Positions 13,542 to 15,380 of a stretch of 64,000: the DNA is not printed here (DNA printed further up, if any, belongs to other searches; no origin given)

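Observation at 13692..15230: MORC-like GHKL ATPase with a MORC-type G2 box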

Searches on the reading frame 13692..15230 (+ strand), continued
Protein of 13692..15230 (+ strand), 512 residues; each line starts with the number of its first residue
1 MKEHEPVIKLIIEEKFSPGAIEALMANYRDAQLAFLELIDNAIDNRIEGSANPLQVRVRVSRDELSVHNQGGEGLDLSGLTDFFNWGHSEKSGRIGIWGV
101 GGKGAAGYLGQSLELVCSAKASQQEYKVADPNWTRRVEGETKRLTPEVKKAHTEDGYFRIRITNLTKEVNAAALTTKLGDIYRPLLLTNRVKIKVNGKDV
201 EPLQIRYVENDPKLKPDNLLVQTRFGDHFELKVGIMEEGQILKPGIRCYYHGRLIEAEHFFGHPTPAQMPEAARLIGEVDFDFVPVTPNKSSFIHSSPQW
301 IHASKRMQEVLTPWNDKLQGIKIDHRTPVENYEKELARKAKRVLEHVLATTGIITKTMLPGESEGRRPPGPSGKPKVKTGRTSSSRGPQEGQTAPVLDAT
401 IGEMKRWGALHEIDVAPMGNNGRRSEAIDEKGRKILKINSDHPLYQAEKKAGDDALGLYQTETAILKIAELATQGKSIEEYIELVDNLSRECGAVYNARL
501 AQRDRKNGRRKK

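Call 22: fold_search(model_id=the predicted structure, library=pdb)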
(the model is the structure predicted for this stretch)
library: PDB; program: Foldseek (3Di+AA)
matches with E <= 10: 1166; with E <= 0.001: 305
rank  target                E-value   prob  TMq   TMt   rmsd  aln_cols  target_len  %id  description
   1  5ix2_B                2.4e-14  1.00  0.43  0.51  10.0       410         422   15  Crystal structure of mouse Morc3 ATPase-CW cassette in complex with AMPPNP and unmodified H3 peptide (released 2016-08-17)
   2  7k7t_B                2.5e-14  1.00  0.43  0.55   5.4       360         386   17  Crystal structure of human MORC4 ATPase-CW in complex with AMPPNP (released 2020-11-11)
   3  7k7t_A                3.3e-14  1.00  0.43  0.54   5.5       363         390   17  Crystal structure of human MORC4 ATPase-CW in complex with AMPPNP (released 2020-11-11)
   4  6d14_A                7.0e-14  1.00  0.43  0.38  20.0       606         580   13  Zebrafish TRAP1 bound to AMPPNP and calcium in the asymmetric closed state (released 2018-04-25)
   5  9a6t_B                7.8e-14  1.00  0.37  0.31  20.6       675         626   12  Integrative model of DNAK-HTPG by crosslinking MS and deep learning (released 2024-09-18)
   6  4j0b_A                9.2e-14  1.00  0.43  0.38  21.2       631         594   13  Structure of mitochondrial Hsp90 (TRAP1) with ADP-BeF3 (released 2014-01-22)
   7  7exp_A                9.2e-14  1.00  0.42  0.38  21.3       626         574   13  Crystal structure of zebrafish TRAP1 with AMPPNP and MitoQ (released 2022-01-05)
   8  7exp_B                1.1e-13  1.00  0.42  0.37  20.0       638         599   12  Crystal structure of zebrafish TRAP1 with AMPPNP and MitoQ (released 2022-01-05)
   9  5tvw_B                1.3e-13  1.00  0.40  0.35  20.2       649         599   13  Crystal structure of mitochondrial Hsp90 (TRAP1) with ATP in absence of Mg, hemi-hydrolyzed (released 2018-03-14)
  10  5tvu_A                2.0e-13  1.00  0.42  0.38  20.5       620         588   13  Crystal structure of mitochondrial Hsp90 (TRAP1) with ATP in absence of Mg (released 2018-03-14)
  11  5ix1_B                2.2e-13  1.00  0.43  0.51   6.3       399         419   15  Crystal structure of mouse Morc3 ATPase-CW cassette in complex with AMPPNP and H3K4me3 peptide (released 2016-08-17)
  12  4ipe_A                2.2e-13  1.00  0.43  0.38  19.8       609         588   14  Crystal structure of mitochondrial Hsp90 (TRAP1) with AMPPNP (released 2014-01-22)
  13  4iyn_A                2.3e-13  1.00  0.42  0.37  20.1       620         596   13  Structure of mitochondrial Hsp90 (TRAP1) with ADP-ALF4- (released 2014-01-22)
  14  5tvw_A                2.4e-13  1.00  0.43  0.38  19.8       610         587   13  Crystal structure of mitochondrial Hsp90 (TRAP1) with ATP in absence of Mg, hemi-hydrolyzed (released 2018-03-14)
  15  6o1e                  3.0e-13  1.00  0.42  0.49   6.6       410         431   14  The crystal structure of human MORC3 ATPase-CW in complex with AMPPNP (released 2019-03-20)
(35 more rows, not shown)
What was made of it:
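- Foldseek E-values for TRAP1/HtpG are nearly as good as for MORC3/4 (call 22).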

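Call 23: find_encoding_contigs(protein=window:13692-15230:+, flank=10000, max_places=4)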
Protein window:13692-15230:+ (512 aa): no gene with exactly this product is on record in the collection.

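Call 24: find_related_loci(query=A1, collection=genome_contigs, flank=10000)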
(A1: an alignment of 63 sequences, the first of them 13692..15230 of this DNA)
Query A1 (512 aa) in genome_contigs; peptide patterns used: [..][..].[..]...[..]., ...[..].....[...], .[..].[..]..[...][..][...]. (x = any residue, [..] = any of these).
281 stretches matched a pattern; 107 encode a relative of the query (tblastn E <= 1e-3); the best 80 are kept; 80 distinct loci.
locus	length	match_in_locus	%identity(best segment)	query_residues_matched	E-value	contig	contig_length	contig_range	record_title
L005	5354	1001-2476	61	12-503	0e+0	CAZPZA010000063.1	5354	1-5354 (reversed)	MAG TPA_asm: uncultured Gammaproteobacteria bacterium isolate binchicken_co21_463 genome assembly, contig: NODE_19813_le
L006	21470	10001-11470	60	12-500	0e+0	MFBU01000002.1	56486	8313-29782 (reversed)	MAG: Candidatus Curtissbacteria bacterium RIFCSPLOWO2_02_41_11 rifcsplowo2_02_sub10_scaffold_11, whole genome shotgun se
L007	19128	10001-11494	52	10-507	3e-171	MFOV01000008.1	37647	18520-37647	MAG: Candidatus Levybacteria bacterium RIFCSPLOWO2_01_FULL_39_10 rifcsplowo2_01_scaffold_1947, whole genome shotgun sequ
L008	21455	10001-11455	51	11-500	1e-154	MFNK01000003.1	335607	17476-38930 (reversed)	MAG: Candidatus Levybacteria bacterium RIFCSPHIGHO2_01_FULL_36_15b rifcsphigho2_01_scaffold_16, whole genome shotgun seq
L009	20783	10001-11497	46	10-509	9e-142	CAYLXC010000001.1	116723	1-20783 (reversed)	MAG TPA_asm: uncultured Gammaproteobacteria bacterium isolate SRP178908_co2_35 genome assembly, contig: NODE_14_length_1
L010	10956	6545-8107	38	1-499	3e-99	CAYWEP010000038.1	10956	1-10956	MAG TPA_asm: uncultured Gammaproteobacteria bacterium isolate SRP269290_co3_1003 genome assembly, contig: NODE_7472_leng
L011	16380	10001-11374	33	9-488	5e-65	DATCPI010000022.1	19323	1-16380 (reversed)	MAG TPA_asm: Candidatus Dormiibacterota bacterium isolate SMAG_U7223 k141_105842, whole genome shotgun sequence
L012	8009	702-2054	34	9-481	1e-64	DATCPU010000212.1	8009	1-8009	MAG TPA_asm: Candidatus Dormiibacterota bacterium isolate SMAG_U7235 k141_64034, whole genome shotgun sequence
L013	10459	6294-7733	32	9-510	2e-64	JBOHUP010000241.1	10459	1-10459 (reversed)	MAG: Candidatus Dormibacteraceae bacterium isolate TC-S_metawrap_bin.128 k127_864435, whole genome shotgun sequence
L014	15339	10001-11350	36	12-445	2e-63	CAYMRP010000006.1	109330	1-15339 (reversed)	MAG TPA_asm: uncultured Gammaproteobacteria bacterium isolate SRP286056_co1_76 genome assembly, contig: NODE_130_length_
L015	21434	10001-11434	33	9-493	1e-62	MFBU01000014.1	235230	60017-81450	MAG: Candidatus Curtissbacteria bacterium RIFCSPLOWO2_02_41_11 rifcsplowo2_02_sub10_scaffold_3, whole genome shotgun seq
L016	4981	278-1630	33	9-481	2e-61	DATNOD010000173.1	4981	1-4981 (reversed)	MAG TPA_asm: Candidatus Eisenbacteria bacterium isolate SMAG_U11522 k141_91955, whole genome shotgun sequence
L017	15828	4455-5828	32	9-488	6e-61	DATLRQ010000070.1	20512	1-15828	MAG TPA_asm: Candidatus Micrarchaeaceae archaeon isolate SMAG_U13908 k141_938523, whole genome shotgun sequence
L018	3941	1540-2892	33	9-481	8e-61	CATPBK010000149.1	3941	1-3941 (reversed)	MAG: Candidatus Dormibacteraeota bacterium isolate S89_Bin_13 genome assembly, contig: S89_000000002414, whole genome sh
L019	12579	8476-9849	32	9-488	9e-60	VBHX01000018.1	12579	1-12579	MAG: Chloroflexi bacterium isolate CF_115 14_0927_12_40cm_scaffold_3553, whole genome shotgun sequence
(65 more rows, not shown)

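Call 37: find_encoding_contigs(protein=P0001, flank=10000, max_places=3)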
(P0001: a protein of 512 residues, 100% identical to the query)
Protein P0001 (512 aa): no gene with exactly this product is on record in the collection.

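Call 39: search_protein_representatives(alignment_id=A1)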
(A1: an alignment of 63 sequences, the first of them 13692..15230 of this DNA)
Query: 63 sequences, 514 profile positions. Proteins with E-value up to 0.001 (for the whole library): 2415; up to 1e-10: 647; up to 1e-30: 184. The best 150 are listed.
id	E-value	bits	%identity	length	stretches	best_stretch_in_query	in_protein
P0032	8.6e-235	796.6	-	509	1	1-508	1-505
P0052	2.4e-226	768.7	-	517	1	8-510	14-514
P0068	2.7e-196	669.6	-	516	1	5-509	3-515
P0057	8.7e-193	658.0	-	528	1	7-512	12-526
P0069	3.8e-187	639.5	-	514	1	4-507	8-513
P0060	1.1e-176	604.9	-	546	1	6-508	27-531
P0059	1.5e-174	597.9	-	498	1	27-511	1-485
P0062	6.7e-172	589.1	-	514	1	9-511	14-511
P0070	1.3e-160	551.9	-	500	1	6-509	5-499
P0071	4.2e-150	517.2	-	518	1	7-500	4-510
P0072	2.1e-144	498.4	-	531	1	2-502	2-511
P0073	4.5e-142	490.7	-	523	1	9-501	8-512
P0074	1.4e-139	482.5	-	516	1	12-500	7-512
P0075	4.8e-129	447.7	-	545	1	10-510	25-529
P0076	8.4e-107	374.4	-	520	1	12-509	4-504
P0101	1.8e-84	300.7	-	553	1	16-473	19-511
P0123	4.6e-63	230.0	-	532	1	15-501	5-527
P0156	1.1e-50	189.3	-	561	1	21-403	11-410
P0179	3.1e-40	154.7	-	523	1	34-509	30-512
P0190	2.7e-37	145.1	-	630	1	30-310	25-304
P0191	4.2e-37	144.4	-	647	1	29-309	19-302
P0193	8.1e-37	143.5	-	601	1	36-510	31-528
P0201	7.2e-36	140.3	-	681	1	33-508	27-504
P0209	5.2e-35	137.5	-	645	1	30-309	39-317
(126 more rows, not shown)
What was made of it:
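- Checked: 184 representative clusters score E<1e-30 and 647 score E<1e-10 in the 1.84-billion-protein library (call 39).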

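Call 40: search_protein_families(library=pfam, proteins=[P0076, P0101, P0123, P0156, P0179, P0190, P0191, P0193, P0201, P0209], max_evalue=0.01)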
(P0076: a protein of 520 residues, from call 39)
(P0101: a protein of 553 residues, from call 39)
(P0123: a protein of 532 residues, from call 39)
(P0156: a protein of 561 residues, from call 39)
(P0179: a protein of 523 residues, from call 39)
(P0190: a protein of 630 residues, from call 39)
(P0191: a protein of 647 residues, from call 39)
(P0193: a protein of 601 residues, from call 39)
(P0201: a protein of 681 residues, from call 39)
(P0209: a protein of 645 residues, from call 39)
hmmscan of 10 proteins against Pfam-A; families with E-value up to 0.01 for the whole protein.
P0076 (520 aa): 1 family
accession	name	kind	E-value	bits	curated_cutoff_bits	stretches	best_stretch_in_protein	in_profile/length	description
PF13589.12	HATPase_c_3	-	1.6e-07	31.9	25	1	25-132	3-112/137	Histidine kinase-, DNA gyrase B-, and HSP90-like ATPase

P0101 (553 aa): 1 family
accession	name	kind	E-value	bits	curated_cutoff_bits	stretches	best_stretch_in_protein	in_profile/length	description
PF13589.12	HATPase_c_3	-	2.8e-05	24.6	25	1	38-146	5-113/137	Histidine kinase-, DNA gyrase B-, and HSP90-like ATPase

P0123 (532 aa): 1 family
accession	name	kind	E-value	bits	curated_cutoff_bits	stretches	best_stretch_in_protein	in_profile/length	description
PF13589.12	HATPase_c_3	-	4.7e-05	23.9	25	1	25-115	6-98/137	Histidine kinase-, DNA gyrase B-, and HSP90-like ATPase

P0156 (561 aa): 1 family
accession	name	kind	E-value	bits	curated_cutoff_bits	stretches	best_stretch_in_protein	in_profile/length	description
PF13589.12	HATPase_c_3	-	4.5e-07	30.4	25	1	22-134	2-116/137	Histidine kinase-, DNA gyrase B-, and HSP90-like ATPase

P0179 (523 aa): 3 families
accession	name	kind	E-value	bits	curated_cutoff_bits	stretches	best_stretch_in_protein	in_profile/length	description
PF13589.12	HATPase_c_3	-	4.6e-21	75.7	25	1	27-156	1-137/137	Histidine kinase-, DNA gyrase B-, and HSP90-like ATPase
PF02518.31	HATPase_c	-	3.5e-12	47.2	26.4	1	29-160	6-105/111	Histidine kinase-, DNA gyrase B-, and HSP90-like ATPase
PF17942.8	Morc6_S5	-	2e-09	38.1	26.2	1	221-304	53-135/139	Morc6 ribosomal protein S5 domain 2-like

P0190 (630 aa): 5 families
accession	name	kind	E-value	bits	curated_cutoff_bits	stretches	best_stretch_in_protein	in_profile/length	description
PF13589.12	HATPase_c_3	-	1.6e-21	77.2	25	1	25-127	1-106/137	Histidine kinase-, DNA gyrase B-, and HSP90-like ATPase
PF02518.31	HATPase_c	-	2.2e-07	31.7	26.4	1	27-103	6-82/111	Histidine kinase-, DNA gyrase B-, and HSP90-like ATPase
PF20217.3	DUF6577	-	7.9e-05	22.9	27.8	1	459-620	38-197/204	Family of unknown function (DUF6577)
PF17942.8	Morc6_S5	-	0.00029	21.3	26.2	1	224-302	54-131/139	Morc6 ribosomal protein S5 domain 2-like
PF08558.16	TRF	-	0.0073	16.4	25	0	421-484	7-69/239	Telomere repeat binding factor (TRF)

P0191 (647 aa): 3 families
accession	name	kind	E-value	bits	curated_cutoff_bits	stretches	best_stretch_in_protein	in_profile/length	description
PF13589.12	HATPase_c_3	-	2.8e-19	70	25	1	20-123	1-107/137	Histidine kinase-, DNA gyrase B-, and HSP90-like ATPase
PF02518.31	HATPase_c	-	2.4e-07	31.6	26.4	1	22-106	6-93/111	Histidine kinase-, DNA gyrase B-, and HSP90-like ATPase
PF17942.8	Morc6_S5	-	1.5e-05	25.5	26.2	1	225-292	56-123/139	Morc6 ribosomal protein S5 domain 2-like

P0193 (601 aa): 3 families
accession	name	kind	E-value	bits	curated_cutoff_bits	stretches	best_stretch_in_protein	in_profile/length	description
PF13589.12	HATPase_c_3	-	1.6e-20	74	25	1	28-154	3-131/137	Histidine kinase-, DNA gyrase B-, and HSP90-like ATPase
PF17942.8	Morc6_S5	-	6.2e-09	36.5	26.2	1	221-306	47-130/139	Morc6 ribosomal protein S5 domain 2-like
PF02518.31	HATPase_c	-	1.1e-05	26.2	26.4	1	31-109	9-82/111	Histidine kinase-, DNA gyrase B-, and HSP90-like ATPase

P0201 (681 aa): 7 families
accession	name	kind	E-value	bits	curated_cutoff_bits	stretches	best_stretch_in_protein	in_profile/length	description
PF08299.17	Bac_DnaA_C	-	3.9e-19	68.9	31.5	1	604-670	1-68/69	Bacterial dnaA protein helix-turn-helix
PF13589.12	HATPase_c_3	-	1.5e-18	67.6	25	1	25-132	1-111/137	Histidine kinase-, DNA gyrase B-, and HSP90-like ATPase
PF04545.22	Sigma70_r4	-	7.7e-11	41.8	24.1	1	525-569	4-48/50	Sigma-70, region 4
PF02518.31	HATPase_c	-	1.7e-10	41.7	26.4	1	28-115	7-99/111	Histidine kinase-, DNA gyrase B-, and HSP90-like ATPase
PF08281.18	Sigma70_r4_2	-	1.2e-05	25.3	25.7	1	526-568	11-53/54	Sigma-70, region 4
PF17942.8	Morc6_S5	-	0.00011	22.7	26.2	1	189-290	18-124/139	Morc6 ribosomal protein S5 domain 2-like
PF13384.12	HTH_23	-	0.0029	17.8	24.6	0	538-561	14-37/50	Homeodomain-like domain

P0209 (645 aa): 4 families
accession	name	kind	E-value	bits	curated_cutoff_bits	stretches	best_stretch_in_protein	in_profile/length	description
PF13589.12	HATPase_c_3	-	1.6e-21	77.2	25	1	39-141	1-106/137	Histidine kinase-, DNA gyrase B-, and HSP90-like ATPase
PF20217.3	DUF6577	-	1.5e-10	41.6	27.8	1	472-644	27-199/204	Family of unknown function (DUF6577)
PF02518.31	HATPase_c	-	9.4e-10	39.4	26.4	1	41-117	6-82/111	Histidine kinase-, DNA gyrase B-, and HSP90-like ATPase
PF17942.8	Morc6_S5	-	4e-05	24.1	26.2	1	239-305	55-121/139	Morc6 ribosomal protein S5 domain 2-like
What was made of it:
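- Distant canonical MORC relatives fuse HTH domains directly (P0201 Sigma70_r4 + DnaA_C; P0209 AbiEi-like; call 40), so MORC-HTH coupling recurs in this branch.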

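Call 41: search_protein_families(library=padloc, proteins=[P0076, P0101, P0123, P0156, P0179, P0190, P0191, P0193, P0201, P0209], max_evalue=0.01)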
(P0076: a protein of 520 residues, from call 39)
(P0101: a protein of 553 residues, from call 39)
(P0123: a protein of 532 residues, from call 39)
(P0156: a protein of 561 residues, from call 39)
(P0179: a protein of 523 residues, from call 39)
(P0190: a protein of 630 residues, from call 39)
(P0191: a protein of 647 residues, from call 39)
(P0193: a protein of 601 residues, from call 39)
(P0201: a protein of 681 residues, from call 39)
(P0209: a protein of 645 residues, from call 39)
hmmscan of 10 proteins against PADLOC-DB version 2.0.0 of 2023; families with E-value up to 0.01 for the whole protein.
P0076 (520 aa): 0 families

P0101 (553 aa): 0 families

P0123 (532 aa): 0 families

P0156 (561 aa): 0 families

P0179 (523 aa): 1 family
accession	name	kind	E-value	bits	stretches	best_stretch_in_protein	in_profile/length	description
PDLC02204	MzaB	-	3.7e-10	36.9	1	25-233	21-225/500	-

P0190 (630 aa): 1 family
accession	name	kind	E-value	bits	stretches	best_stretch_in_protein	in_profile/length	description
PDLC02204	MzaB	-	1.3e-07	28.5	1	16-127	14-125/500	-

P0191 (647 aa): 2 families
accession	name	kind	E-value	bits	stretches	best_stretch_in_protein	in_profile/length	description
PDLC02204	MzaB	-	1.5e-06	24.9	1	15-119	18-124/500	-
PDLC02235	AbiEi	-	0.0074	13.9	0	579-643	173-235/240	AbiEi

P0193 (601 aa): 1 family
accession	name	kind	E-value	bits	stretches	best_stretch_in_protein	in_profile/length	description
PDLC02204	MzaB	-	2.8e-05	20.8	1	27-119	22-113/500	-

P0201 (681 aa): 3 families
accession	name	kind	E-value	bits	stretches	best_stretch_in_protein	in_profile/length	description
PDLC02204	MzaB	-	8e-10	35.8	1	23-111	21-113/500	-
PDLC03419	REase_II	-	1.2e-05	21.9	1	19-75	16-73/695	Type II restriction enzyme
PDLC01851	CARF3--CARF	-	0.0085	13.5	0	523-571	207-254/279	-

P0209 (645 aa): 6 families
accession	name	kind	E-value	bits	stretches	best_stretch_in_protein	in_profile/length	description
PDLC02204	MzaB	-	8.9e-13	45.5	1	30-144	14-128/500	-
PDLC02243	AbiEi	-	1.9e-11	42.2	1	473-644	64-231/234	AbiEi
PDLC02235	AbiEi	-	5.5e-10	37.2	1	471-643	63-234/240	AbiEi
PDLC02261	AbiEi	-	0.00017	19.9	1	509-643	22-156/160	AbiEi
PDLC03419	REase_II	-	0.001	15.5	1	20-102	3-85/695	Type II restriction enzyme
PDLC02257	AbiEi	-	0.0017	15.8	0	586-643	182-238/240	AbiEi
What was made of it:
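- Distant relatives weakly hit PADLOC MzaB and carry AbiEi-like fusions (call 41).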

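Call 75: find_related_loci(query=A1, collection=viral_contigs, flank=8000)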
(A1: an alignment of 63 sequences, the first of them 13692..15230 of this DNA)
Query A1 (512 aa) in viral_contigs; peptide patterns used: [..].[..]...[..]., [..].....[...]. (x = any residue, [..] = any of these).
168 stretches matched a pattern; 2 encode a relative of the query (tblastn E <= 1e-3); 2 distinct loci.
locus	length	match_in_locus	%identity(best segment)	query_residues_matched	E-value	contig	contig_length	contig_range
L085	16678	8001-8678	28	33-255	5e-12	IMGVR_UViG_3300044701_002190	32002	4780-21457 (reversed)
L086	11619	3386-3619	27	224-303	2e-5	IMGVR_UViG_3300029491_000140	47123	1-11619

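Call 76: search_dna_similar(query=window:13692-15230:+, collection=phages, mode=protein, max_evalue=0.001, max_rows=10)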
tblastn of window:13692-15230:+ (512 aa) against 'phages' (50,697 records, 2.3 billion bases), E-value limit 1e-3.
No match.

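Call 77: search_dna_similar(query=window:13692-15230:+, collection=plasmids, mode=protein, max_evalue=0.001, max_rows=10)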
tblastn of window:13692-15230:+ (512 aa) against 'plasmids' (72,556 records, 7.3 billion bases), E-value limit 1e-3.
No match.
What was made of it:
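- No relatives are found in phage or plasmid collections and only two remote ones in IMG/VR (calls 75-77).
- Tried and rejected: There are no phage or plasmid relatives (calls 76, 77) and only two remote IMG/VR hits (call 75).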

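Call 79: search_protein_families(library=phrogs, proteins=[window:13692-15230:+], max_evalue=0.01)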
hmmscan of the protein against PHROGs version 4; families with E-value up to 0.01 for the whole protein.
window:13692-15230:+ (512 aa): 0 families

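Call 88: find_encoding_contigs(protein=P0002, flank=10000, max_places=1)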
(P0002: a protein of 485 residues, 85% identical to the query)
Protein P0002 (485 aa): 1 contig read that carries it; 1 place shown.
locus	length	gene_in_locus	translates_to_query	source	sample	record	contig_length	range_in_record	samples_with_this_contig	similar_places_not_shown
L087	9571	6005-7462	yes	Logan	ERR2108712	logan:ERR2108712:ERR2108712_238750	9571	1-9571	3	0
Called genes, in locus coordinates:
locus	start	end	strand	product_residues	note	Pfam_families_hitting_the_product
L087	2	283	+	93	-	?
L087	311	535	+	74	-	PF15919:HicB_lk_antitox (weak)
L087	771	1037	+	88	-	-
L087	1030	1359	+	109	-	PF18924:DUF5674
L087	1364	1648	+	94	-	-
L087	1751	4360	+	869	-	-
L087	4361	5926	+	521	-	-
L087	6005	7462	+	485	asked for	-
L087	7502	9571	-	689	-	?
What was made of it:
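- The A-B-MORC trio is kept in the closest relative (85% identity) despite a different neighbourhood (call 88). The trio relocates as a unit between close relatives (call 88).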
